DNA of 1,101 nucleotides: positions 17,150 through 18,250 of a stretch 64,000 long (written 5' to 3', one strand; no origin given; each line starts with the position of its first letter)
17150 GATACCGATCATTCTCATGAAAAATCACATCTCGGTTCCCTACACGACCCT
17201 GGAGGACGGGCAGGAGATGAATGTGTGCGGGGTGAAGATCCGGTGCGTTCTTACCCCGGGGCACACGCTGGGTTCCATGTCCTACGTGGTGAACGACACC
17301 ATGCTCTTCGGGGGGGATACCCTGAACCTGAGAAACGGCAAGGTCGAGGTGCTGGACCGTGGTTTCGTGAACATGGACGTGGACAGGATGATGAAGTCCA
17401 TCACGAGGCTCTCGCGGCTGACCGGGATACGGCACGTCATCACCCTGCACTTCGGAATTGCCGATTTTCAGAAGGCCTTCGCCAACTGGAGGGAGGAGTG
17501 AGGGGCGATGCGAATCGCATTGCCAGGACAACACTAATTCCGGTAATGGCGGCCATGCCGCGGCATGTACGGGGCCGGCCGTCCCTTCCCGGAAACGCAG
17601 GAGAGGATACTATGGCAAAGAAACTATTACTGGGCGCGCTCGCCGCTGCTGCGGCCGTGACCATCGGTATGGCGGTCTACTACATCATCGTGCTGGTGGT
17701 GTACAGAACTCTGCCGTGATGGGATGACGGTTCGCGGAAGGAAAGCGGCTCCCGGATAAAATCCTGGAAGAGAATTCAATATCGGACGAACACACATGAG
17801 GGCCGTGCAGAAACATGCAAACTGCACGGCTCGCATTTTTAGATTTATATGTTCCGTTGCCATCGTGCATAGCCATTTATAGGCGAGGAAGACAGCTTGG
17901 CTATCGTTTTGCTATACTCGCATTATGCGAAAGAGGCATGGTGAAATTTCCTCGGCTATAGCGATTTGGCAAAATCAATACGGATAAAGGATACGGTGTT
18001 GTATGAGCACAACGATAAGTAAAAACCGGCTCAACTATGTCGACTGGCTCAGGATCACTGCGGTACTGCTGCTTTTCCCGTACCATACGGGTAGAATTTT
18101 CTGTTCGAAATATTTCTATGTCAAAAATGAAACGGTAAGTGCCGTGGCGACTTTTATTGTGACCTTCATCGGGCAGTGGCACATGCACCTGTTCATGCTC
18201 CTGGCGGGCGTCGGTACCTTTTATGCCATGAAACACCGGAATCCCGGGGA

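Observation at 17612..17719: Unannotated conserved 35-aa transmembrane micropeptide downstream of each MBL pair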

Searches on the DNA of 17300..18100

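Call 107: search_rna_families(source=window, start=17300, end=18100, threshold=evalue, max_evalue=1)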
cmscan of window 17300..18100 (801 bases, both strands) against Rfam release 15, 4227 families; matches with E-value up to 1: 0.
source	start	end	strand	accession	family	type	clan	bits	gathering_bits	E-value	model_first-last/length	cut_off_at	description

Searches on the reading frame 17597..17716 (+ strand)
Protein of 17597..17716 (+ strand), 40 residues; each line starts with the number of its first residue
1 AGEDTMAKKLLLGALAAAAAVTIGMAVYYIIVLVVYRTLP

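Call 21: find_homologous_proteins(query=window:17597-17716:+, max_evalue=1)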
Query window:17597-17716:+ (40 aa): 1 proteins with E <= 1 among 1 candidates.
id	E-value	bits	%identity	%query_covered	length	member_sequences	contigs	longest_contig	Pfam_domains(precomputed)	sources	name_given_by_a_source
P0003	2.4e-10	56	83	100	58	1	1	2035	-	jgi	jgi:hypothetical protein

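Call 24: find_encoding_contigs(protein=P0003, flank=5000)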
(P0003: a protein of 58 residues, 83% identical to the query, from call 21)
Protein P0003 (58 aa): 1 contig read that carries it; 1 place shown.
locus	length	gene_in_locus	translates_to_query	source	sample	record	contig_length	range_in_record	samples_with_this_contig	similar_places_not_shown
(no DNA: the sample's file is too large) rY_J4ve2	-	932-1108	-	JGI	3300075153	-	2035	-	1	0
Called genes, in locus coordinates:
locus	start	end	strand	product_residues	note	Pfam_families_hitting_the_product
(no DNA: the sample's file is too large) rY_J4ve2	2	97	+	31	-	?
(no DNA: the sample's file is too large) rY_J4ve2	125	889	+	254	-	PF00753:Lactamase_B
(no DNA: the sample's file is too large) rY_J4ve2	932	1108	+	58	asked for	-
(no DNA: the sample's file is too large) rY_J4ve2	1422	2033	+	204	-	?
